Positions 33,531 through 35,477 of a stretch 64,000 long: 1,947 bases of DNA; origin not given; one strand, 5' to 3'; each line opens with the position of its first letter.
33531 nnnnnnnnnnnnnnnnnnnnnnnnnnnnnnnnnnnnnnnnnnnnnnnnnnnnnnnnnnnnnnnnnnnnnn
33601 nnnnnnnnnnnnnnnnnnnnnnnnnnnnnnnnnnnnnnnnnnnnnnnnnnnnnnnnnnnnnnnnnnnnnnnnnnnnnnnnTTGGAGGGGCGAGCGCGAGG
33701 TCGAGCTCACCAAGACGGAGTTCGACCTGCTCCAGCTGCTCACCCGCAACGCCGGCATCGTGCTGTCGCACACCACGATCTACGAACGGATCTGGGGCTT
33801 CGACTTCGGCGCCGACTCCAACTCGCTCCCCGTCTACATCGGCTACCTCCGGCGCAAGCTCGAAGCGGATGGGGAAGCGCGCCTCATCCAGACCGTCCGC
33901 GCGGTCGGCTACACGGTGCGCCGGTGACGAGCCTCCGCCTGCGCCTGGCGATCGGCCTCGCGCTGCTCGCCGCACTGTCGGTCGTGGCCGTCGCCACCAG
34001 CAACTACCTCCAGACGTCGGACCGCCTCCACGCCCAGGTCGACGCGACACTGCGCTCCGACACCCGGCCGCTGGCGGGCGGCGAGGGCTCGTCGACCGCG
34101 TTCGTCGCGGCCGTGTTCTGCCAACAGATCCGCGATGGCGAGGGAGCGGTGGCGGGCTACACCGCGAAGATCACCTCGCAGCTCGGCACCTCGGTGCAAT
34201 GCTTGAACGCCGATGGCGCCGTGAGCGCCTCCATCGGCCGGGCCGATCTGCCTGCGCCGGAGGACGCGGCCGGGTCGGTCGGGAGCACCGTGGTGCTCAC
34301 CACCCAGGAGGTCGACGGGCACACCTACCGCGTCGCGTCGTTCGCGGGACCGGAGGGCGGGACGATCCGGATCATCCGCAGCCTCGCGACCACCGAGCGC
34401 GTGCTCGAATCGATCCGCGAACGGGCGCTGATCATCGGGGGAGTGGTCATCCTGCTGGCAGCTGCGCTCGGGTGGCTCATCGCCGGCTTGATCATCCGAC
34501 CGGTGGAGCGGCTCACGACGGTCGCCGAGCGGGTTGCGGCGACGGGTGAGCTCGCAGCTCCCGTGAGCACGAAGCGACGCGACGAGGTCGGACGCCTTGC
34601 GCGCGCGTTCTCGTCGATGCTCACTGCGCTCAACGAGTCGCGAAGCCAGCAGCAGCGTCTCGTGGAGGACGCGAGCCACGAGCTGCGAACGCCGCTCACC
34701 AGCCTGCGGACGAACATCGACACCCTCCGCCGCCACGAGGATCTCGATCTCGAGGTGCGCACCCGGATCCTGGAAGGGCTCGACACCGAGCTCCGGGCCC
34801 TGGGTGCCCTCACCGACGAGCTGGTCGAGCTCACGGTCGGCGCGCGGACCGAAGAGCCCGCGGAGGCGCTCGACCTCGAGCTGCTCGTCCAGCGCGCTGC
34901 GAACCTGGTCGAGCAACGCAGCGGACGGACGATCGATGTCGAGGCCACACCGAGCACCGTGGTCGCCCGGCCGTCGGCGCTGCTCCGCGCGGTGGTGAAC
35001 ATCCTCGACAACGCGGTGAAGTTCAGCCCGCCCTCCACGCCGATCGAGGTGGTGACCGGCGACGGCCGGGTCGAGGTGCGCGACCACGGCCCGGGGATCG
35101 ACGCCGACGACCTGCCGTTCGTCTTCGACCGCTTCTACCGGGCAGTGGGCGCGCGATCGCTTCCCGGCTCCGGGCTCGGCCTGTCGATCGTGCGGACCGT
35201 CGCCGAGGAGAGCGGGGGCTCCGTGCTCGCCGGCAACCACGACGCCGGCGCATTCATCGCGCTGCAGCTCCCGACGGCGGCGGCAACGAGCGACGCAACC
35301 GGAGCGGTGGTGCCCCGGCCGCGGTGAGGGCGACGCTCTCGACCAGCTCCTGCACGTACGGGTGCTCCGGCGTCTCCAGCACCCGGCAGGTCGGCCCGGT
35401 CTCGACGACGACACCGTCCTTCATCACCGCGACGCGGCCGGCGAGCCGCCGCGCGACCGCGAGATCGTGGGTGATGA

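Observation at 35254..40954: Heme oxygenase heads a translationally coupled Dpp-type ABC importer operon (predicted heme import and degradation unit)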

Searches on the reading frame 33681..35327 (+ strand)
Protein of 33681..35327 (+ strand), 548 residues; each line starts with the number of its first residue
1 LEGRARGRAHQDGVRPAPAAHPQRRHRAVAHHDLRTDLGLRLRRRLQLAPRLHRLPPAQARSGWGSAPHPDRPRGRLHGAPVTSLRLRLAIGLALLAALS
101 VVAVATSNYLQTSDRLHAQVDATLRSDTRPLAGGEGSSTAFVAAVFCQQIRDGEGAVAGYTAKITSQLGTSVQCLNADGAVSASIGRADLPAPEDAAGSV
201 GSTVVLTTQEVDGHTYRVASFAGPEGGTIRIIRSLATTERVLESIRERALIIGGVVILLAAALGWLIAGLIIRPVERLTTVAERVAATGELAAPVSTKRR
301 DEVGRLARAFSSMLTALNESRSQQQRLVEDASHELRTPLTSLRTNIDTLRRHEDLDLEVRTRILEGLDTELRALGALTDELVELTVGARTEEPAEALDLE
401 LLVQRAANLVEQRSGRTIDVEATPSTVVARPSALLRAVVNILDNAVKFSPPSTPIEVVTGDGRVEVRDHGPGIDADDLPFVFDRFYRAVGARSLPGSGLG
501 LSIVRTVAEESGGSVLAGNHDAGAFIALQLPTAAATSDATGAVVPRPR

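Call 15: search_protein_families(library=pfam, proteins=[window:33681-35327:+], max_evalue=0.01)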
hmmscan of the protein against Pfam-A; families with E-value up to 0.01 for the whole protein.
window:33681-35327:+ (548 aa): 3 families
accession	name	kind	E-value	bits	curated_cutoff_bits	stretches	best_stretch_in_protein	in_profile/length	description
PF02518.31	HATPase_c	-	7.2e-21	75.1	26.4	1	431-532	3-109/111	Histidine kinase-, DNA gyrase B-, and HSP90-like ATPase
PF00672.30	HAMP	-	1.7e-12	47.9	25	1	266-319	1-53/53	HAMP domain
PF00512.31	HisKA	-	8.5e-09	35.8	26.9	1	324-384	2-60/66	His Kinase A (phospho-acceptor) domain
